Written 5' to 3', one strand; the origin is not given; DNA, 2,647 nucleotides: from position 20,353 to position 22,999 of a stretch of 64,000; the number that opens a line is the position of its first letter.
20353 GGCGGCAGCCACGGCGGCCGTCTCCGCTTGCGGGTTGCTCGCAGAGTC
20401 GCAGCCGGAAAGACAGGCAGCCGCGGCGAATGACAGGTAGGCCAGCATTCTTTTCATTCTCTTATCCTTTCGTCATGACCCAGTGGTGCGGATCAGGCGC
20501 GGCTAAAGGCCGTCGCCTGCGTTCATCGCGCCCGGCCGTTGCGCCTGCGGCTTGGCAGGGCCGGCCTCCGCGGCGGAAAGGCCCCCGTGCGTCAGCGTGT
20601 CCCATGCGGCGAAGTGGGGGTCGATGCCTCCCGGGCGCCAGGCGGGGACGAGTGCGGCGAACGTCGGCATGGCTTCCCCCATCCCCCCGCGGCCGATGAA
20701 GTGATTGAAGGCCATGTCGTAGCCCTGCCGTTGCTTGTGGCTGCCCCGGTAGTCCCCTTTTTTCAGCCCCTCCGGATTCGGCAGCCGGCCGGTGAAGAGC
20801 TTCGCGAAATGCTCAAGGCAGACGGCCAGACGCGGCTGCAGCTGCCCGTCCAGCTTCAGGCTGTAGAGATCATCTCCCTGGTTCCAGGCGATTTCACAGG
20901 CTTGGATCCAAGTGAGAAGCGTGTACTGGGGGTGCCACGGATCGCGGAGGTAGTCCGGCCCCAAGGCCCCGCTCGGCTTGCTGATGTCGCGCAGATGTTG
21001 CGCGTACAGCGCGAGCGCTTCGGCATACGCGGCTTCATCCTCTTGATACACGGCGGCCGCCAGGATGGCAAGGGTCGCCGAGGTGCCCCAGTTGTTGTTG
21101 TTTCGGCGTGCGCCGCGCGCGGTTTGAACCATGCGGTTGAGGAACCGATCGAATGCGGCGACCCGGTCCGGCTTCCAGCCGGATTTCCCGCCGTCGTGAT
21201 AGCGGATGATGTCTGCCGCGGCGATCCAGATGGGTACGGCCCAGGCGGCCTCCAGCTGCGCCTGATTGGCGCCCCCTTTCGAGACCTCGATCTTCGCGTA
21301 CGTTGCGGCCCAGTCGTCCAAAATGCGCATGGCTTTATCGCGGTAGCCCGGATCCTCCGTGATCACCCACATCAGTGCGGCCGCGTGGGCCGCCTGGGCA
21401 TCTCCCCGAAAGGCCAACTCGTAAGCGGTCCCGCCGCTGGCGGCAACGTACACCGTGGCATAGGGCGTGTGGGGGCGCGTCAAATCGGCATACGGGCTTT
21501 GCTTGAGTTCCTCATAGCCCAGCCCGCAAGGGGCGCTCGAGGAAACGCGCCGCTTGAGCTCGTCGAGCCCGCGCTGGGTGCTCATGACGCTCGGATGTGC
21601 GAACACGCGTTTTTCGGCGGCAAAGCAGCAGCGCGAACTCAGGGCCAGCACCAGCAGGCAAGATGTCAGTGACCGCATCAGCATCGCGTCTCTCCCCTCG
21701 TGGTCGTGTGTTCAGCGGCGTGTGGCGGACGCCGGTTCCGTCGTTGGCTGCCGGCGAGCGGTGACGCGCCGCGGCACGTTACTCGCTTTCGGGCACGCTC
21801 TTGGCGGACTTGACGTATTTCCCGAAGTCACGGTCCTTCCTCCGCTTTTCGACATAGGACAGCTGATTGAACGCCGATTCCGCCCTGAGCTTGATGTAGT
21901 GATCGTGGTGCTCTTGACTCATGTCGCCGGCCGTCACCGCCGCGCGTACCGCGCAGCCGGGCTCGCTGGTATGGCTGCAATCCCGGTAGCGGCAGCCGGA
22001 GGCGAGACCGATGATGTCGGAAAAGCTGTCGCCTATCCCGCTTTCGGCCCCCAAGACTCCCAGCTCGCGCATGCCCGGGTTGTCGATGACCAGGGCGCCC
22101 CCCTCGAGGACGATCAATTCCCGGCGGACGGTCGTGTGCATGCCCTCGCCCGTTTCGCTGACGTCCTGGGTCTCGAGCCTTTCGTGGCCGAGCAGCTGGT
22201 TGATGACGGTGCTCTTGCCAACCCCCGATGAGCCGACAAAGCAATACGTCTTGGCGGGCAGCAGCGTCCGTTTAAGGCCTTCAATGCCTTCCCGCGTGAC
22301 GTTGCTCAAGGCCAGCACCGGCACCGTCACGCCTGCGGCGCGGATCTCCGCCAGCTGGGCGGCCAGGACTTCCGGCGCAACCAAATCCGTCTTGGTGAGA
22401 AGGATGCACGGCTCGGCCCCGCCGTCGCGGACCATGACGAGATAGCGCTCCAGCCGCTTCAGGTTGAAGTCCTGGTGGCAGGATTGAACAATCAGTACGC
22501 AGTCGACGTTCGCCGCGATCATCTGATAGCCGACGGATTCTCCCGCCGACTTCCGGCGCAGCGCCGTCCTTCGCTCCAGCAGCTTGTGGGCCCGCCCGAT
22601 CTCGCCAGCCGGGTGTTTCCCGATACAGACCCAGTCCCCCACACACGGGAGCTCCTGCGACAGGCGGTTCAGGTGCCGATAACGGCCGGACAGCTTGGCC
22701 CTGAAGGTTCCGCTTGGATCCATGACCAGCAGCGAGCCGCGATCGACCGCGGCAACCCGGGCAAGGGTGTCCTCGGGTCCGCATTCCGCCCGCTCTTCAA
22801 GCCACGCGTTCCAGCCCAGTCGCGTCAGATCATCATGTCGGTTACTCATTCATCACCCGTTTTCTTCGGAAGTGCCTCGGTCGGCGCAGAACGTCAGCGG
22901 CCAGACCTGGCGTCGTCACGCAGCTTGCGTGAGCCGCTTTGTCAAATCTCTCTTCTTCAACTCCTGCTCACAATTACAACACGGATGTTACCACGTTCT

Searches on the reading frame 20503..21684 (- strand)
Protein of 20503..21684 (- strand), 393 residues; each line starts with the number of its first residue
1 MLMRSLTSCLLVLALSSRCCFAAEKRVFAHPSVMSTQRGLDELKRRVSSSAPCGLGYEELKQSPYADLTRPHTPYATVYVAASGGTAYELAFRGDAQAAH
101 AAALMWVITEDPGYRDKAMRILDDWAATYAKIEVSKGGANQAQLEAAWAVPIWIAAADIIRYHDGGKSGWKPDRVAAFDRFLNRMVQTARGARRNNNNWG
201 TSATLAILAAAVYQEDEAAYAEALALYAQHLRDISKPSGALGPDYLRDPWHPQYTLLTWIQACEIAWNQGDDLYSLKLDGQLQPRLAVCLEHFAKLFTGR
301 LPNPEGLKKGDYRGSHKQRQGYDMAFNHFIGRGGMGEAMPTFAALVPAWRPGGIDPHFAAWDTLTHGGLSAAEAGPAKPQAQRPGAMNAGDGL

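Call 9: search_protein_families(library=pfam, proteins=[window:20503-21684:-], max_evalue=0.001)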
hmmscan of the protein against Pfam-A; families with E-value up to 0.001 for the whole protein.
window:20503-21684:- (393 aa): 1 family
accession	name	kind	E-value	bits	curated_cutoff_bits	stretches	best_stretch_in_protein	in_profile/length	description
PF05426.18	Alginate_lyase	-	2.4e-19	70.3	22.2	1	91-280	54-255/275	Alginate lyase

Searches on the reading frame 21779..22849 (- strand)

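Call 9: search_protein_families(library=pfam, proteins=[window:21779-22849:-], max_evalue=0.001)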
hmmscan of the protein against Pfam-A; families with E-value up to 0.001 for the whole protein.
window:21779-22849:- (356 aa): 4 families
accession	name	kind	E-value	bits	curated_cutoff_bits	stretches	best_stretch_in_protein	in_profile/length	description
PF03193.22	RsgA_GTPase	-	5.7e-47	160.2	30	1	91-265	2-173/174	RsgA GTPase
PF01926.29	MMR_HSR1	-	1.2e-06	29.1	21.9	1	203-278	3-72/113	50S ribosome-binding GTPase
PF00005.33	ABC_tran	-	0.00033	21.7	25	1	192-239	4-51/137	ABC transporter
PF00350.29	Dynamin_N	-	0.0004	20.9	27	0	204-233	3-32/168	Dynamin family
